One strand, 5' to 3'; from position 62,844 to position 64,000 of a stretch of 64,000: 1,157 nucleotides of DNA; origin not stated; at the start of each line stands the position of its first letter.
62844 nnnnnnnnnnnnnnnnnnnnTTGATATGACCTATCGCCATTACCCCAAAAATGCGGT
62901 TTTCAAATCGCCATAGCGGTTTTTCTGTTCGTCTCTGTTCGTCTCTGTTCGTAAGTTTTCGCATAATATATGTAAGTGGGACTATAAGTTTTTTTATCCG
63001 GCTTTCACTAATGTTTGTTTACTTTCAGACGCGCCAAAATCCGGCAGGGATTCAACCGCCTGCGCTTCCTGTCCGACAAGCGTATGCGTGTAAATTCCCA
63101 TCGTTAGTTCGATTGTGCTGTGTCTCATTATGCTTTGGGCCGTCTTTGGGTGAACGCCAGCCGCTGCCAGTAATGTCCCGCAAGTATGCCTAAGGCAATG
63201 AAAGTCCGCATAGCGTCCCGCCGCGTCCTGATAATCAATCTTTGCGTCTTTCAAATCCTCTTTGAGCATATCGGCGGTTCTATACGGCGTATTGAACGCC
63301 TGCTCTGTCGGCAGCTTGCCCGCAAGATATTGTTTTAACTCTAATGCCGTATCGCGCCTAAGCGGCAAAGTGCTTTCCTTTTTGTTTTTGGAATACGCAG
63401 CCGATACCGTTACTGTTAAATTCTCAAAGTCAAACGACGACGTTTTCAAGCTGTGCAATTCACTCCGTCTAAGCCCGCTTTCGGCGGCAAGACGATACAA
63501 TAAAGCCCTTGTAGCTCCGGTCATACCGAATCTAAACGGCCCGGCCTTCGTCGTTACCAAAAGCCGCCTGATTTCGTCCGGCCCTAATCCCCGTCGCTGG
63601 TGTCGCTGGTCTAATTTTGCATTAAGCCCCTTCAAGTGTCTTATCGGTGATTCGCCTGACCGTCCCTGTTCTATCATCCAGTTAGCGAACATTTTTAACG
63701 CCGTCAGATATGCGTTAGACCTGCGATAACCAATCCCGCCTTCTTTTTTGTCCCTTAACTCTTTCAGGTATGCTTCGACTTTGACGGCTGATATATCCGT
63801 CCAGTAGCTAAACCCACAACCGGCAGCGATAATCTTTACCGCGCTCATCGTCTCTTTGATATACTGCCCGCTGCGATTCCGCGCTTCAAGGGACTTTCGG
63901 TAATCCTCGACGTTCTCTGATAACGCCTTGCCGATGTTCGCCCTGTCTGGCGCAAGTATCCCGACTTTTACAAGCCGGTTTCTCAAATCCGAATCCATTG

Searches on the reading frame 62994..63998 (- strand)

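Call 50: search_protein_families(library=pfam, proteins=[window:62994-63998:-], max_evalue=0.001)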
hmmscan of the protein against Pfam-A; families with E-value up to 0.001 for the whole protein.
window:62994-63998:- (334 aa): 1 family
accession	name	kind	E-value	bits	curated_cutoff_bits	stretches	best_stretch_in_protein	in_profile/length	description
PF00589.27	Phage_integrase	-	2.7e-21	76.5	27.1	1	139-306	4-168/172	Phage integrase family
